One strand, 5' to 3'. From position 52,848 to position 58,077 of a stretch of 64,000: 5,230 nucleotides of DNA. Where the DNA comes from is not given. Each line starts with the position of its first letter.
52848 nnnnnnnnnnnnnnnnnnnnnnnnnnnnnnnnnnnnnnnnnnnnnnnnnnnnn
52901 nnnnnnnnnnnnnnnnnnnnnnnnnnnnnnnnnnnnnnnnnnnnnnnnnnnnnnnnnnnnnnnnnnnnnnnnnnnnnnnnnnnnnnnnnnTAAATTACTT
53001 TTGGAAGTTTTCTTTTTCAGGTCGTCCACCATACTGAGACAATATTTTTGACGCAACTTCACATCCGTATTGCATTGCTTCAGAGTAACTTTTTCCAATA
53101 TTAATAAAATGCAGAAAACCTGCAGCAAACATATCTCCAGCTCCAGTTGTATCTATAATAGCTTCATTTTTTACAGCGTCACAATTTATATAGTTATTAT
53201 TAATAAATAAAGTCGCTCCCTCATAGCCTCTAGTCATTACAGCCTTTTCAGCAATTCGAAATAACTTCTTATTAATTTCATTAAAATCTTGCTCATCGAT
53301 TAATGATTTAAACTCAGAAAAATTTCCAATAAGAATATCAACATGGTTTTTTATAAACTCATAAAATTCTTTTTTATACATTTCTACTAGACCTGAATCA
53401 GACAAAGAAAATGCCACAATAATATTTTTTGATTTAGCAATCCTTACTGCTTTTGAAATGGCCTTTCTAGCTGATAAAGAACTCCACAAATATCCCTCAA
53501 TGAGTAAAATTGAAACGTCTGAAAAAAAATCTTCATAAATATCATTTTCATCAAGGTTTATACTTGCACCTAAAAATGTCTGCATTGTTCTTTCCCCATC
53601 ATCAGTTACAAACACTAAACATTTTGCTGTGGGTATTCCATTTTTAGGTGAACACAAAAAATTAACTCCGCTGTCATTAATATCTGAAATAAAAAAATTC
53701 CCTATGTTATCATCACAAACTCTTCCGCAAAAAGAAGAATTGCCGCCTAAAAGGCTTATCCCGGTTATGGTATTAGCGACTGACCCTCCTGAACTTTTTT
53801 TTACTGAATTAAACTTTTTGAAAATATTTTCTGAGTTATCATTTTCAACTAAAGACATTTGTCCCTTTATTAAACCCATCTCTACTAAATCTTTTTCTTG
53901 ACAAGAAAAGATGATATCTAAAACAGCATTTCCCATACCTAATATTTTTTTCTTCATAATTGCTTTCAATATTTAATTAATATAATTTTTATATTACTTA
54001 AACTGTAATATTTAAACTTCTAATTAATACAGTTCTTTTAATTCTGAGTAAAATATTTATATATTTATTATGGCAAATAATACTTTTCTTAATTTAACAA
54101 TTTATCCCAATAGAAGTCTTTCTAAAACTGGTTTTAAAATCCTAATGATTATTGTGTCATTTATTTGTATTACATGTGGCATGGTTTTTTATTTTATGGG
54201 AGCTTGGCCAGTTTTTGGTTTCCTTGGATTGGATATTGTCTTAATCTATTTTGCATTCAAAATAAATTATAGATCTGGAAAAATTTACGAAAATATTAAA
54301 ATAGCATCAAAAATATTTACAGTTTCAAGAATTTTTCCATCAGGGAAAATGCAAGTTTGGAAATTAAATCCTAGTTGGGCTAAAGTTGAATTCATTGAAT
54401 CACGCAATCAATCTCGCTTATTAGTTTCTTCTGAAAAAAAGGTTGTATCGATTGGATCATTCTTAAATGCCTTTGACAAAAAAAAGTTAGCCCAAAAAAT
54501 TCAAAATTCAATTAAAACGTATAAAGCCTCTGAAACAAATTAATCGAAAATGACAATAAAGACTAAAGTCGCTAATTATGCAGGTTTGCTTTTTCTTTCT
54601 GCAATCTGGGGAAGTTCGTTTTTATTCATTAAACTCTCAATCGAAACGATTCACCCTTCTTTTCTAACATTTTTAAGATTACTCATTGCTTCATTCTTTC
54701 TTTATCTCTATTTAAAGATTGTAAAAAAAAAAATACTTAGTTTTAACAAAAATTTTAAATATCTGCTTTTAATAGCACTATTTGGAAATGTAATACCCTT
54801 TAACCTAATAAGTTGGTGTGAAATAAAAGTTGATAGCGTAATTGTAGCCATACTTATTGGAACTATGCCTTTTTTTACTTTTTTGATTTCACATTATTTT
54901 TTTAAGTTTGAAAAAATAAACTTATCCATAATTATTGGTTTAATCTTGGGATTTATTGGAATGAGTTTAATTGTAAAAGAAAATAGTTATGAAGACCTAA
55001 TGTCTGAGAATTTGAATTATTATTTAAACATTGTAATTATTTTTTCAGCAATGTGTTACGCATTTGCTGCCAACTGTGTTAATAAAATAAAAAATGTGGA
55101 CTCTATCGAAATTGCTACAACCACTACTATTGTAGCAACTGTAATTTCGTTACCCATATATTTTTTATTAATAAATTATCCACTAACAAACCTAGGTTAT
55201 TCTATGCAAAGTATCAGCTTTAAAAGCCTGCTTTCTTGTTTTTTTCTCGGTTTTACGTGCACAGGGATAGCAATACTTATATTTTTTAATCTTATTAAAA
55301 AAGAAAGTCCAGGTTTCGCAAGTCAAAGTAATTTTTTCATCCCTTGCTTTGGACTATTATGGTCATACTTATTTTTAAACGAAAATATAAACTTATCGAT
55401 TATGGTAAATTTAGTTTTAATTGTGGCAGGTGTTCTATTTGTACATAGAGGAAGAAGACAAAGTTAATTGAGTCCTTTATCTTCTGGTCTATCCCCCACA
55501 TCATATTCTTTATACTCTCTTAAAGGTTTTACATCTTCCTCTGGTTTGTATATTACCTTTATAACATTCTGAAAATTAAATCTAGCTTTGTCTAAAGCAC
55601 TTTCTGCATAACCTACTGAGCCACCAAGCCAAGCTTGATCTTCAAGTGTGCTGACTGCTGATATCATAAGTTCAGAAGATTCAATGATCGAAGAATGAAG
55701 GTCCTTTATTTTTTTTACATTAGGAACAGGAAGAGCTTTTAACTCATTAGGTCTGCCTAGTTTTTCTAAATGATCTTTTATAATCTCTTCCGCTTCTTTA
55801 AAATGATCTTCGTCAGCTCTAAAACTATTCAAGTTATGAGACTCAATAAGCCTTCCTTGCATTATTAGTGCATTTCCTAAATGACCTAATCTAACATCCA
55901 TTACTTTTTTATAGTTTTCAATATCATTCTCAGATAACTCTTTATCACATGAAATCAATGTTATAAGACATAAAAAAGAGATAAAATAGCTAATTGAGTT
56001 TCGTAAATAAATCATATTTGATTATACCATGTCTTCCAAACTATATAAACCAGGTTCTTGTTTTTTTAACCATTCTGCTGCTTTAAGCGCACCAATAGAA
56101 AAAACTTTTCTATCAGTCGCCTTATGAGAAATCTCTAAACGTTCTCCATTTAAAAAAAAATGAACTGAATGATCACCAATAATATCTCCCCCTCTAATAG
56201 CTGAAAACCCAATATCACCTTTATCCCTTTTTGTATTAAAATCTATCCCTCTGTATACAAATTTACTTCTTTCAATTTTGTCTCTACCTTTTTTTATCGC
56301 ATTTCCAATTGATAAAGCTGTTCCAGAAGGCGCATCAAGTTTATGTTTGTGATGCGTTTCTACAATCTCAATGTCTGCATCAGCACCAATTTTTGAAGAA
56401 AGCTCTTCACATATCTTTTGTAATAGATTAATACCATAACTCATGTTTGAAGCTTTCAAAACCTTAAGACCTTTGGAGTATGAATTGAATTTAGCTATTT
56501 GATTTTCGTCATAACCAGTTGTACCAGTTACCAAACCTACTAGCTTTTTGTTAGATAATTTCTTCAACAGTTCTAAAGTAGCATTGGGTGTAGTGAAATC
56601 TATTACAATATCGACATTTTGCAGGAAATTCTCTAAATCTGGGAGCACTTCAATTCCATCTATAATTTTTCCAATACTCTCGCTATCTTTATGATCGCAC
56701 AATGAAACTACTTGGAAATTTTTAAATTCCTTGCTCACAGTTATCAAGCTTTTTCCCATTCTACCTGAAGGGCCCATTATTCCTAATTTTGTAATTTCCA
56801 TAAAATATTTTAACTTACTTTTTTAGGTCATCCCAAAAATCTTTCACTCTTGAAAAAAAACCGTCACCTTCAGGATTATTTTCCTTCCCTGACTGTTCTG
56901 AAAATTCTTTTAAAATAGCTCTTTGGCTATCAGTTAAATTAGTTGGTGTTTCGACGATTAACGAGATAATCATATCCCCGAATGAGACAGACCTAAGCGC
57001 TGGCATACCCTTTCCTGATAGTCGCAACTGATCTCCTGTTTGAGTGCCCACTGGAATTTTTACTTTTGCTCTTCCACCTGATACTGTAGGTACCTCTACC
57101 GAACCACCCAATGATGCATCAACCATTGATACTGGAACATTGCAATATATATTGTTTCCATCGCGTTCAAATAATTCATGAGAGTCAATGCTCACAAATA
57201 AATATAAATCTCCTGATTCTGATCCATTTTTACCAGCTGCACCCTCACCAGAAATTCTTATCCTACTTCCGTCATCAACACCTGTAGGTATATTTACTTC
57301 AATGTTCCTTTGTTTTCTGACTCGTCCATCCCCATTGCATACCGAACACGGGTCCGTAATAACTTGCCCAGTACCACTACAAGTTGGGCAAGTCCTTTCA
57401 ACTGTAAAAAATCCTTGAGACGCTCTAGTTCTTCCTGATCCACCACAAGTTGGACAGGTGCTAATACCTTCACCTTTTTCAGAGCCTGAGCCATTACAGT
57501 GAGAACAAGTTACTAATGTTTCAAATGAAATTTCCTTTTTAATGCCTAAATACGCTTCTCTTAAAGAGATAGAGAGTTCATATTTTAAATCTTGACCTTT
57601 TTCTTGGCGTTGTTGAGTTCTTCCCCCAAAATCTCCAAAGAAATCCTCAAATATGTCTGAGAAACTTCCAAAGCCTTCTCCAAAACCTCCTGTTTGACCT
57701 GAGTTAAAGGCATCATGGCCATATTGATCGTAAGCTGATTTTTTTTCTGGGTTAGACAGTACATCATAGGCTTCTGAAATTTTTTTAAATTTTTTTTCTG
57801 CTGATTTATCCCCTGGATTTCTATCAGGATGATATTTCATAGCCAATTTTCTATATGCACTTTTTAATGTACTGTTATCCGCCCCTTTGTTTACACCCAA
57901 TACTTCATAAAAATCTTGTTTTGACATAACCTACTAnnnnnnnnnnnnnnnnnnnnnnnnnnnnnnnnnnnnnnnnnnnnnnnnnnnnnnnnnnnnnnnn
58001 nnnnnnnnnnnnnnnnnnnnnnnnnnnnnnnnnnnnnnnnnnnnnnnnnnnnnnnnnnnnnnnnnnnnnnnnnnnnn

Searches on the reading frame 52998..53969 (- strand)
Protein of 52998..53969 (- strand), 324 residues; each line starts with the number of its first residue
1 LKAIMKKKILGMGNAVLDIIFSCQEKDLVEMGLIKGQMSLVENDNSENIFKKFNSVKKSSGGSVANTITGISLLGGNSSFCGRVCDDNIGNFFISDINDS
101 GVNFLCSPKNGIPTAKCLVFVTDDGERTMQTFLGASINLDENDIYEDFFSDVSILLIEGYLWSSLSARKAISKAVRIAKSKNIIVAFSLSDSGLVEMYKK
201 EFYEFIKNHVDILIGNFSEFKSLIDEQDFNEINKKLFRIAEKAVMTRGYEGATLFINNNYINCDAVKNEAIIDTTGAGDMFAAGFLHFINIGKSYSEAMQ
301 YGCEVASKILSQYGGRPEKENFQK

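Call 69: search_protein_families(library=ncbifam, proteins=[window:52998-53969:-], max_evalue=1e-10)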
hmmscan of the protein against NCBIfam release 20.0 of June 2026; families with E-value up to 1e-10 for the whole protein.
window:52998-53969:- (324 aa): 13 families
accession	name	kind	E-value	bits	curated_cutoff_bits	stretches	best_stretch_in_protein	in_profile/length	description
TIGR04382.1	myo_inos_iolC_N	equivalog_domain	1.3e-30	106.7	300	1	46-314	19-294/309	5-dehydro-2-deoxygluconokinase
TIGR02152.1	D_ribokin_bact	equivalog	1e-21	77.5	299.65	1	54-312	28-283/298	ribokinase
NF011655.0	PRK15074.1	subfamily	1.1e-20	73.7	367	1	5-251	32-289/434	inosine/guanosine kinase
NF006957.1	PRK09434.1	equivalog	1.3e-18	67.6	450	1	54-296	20-267/302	fructokinase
NF053626.1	RibKinHalex1628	equivalog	4.7e-17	62.4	330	1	54-306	31-269/293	ATP-dependent ribose-1-phosphate kinase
NF040938.1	KDG_KDGal_kin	equivalog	4.8e-17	62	400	1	52-306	21-280/305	bifunctional 2-dehydro-3-deoxygluconokinase/2-dehydro-3-deoxygalactonokinase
NF049991.1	TagKinase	equivalog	1.1e-16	60.5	420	1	62-310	42-296/321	tagatose kinase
NF007321.0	PRK09813.1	equivalog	5.1e-16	58.9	247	1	44-314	9-259/261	fructoselysine 6-kinase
NF041164.1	NucKinThplmales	equivalog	6.9e-16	58.3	450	1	180-311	145-273/295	nucleoside kinase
NF041134.1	R1P_kin_Thcocales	equivalog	8.2e-16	58.2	500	1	56-312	32-265/291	ADP-dependent ribose-1-phosphate kinase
TIGR02198.1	rfaE_dom_I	equivalog_domain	1.1e-13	51.1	345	1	55-315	42-302/315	D-glycero-beta-D-manno-heptose-7-phosphate kinase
NF047869.1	myo_kin_aldol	exception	8.7e-12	44.2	600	0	52-183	30-164/586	bifunctional 5-dehydro-2-deoxygluconokinase/5-dehydro-2-deoxyphosphogluconate aldolase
NF008353.0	PRK11142.1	equivalog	2.5e-11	43.6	341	1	59-314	37-288/307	ribokinase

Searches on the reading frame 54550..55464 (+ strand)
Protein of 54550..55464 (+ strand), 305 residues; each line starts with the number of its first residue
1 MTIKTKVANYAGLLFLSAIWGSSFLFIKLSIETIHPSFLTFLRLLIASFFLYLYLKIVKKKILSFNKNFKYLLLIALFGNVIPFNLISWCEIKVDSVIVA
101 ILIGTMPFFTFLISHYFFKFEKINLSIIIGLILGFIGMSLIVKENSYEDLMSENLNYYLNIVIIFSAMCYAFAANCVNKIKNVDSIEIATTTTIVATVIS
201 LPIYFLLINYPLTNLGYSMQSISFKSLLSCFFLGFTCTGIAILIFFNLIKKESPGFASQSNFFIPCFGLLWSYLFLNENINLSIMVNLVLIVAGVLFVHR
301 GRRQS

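Call 69: search_protein_families(library=ncbifam, proteins=[window:54550-55464:+], max_evalue=1e-10)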
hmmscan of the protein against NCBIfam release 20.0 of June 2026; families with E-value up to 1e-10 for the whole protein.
window:54550-55464:+ (305 aa): 2 families
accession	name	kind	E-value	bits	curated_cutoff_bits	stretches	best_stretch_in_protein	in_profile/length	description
NF008432.0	PRK11272.1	equivalog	5.3e-20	71.8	270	1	9-302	11-289/294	drug/metabolite exporter YedA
TIGR00950.1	2A78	equivalog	2.6e-18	66.4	230.2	1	20-296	1-264/264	carboxylate/amino acid/amine transporter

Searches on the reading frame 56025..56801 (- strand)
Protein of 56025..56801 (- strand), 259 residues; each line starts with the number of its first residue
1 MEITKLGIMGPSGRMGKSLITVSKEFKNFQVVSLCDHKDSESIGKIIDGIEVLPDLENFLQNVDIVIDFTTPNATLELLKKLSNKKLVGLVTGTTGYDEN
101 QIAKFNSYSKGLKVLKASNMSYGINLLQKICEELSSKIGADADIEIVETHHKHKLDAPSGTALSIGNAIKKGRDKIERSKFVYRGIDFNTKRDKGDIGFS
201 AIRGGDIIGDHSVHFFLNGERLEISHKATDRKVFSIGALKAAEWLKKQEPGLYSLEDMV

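Call 69: search_protein_families(library=ncbifam, proteins=[window:56025-56801:-], max_evalue=1e-10)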
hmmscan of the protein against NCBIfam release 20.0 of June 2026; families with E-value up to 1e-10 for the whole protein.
window:56025-56801:- (259 aa): 1 family
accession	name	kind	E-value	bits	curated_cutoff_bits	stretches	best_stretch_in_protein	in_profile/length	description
TIGR00036.1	dapB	equivalog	4.1e-70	236.4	122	1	5-258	3-268/270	4-hydroxy-tetrahydrodipicolinate reductase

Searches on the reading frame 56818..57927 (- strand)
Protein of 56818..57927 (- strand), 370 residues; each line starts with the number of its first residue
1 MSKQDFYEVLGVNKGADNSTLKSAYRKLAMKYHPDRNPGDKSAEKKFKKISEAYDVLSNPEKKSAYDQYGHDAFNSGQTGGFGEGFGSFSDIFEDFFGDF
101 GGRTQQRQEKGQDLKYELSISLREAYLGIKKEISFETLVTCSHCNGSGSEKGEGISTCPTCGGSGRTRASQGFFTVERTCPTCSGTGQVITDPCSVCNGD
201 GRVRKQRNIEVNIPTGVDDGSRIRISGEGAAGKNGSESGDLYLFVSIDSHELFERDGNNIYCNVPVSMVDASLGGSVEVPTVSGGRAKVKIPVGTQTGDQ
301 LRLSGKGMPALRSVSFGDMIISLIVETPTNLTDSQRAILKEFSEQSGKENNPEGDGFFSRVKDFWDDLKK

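Call 70: search_protein_families(library=ncbifam, proteins=[window:56818-57927:-], max_evalue=1e-10)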
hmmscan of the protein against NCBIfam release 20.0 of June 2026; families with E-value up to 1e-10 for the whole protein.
window:56818-57927:- (370 aa): 12 families
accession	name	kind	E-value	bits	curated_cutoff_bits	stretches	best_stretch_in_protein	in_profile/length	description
NF008035.0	PRK10767.1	subfamily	5.9e-163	542.2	338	1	1-369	1-373/374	molecular chaperone DnaJ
TIGR02349.1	DnaJ_bact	equivalog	4.5e-131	437.4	377.2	1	5-345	1-353/354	molecular chaperone DnaJ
NF010894.0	PRK14301.1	equivalog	1.5e-116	389.5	548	1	1-346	1-351/373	chaperone protein DnaJ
NF010871.0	PRK14278.1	equivalog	4.4e-112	374.7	502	1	4-364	3-374/378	molecular chaperone DnaJ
NF010885.0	PRK14292.1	equivalog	1.4e-103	346.7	585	1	4-364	2-367/371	chaperone protein DnaJ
NF010872.0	PRK14279.1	equivalog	2.2e-89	300.3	556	2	72-344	110-377/394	molecular chaperone DnaJ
NF010874.0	PRK14281.1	equivalog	2.3e-88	297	619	1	3-364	2-395/397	chaperone protein DnaJ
NF037946.1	terminal_TopJ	equivalog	5.7e-61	207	300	2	2-98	3-92/810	terminal organelle assembly protein TopJ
NF010892.0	PRK14299.1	equivalog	7.7e-56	189.5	392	2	1-137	1-155/291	chaperone protein DnaJ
NF007618.0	PRK10266.1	equivalog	7.8e-56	189.8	403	2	206-345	157-293/306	curved DNA-binding protein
TIGR03835.1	termin_org_DnaJ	equivalog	3e-33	115.3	512.25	1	3-98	1-89/871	terminal organelle assembly protein TopJ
NF050028.1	CldAdptActJ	equivalog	1.9e-11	44.3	150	1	5-66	3-69/93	cold adaptation protein ActJcold adaptation protein ActJ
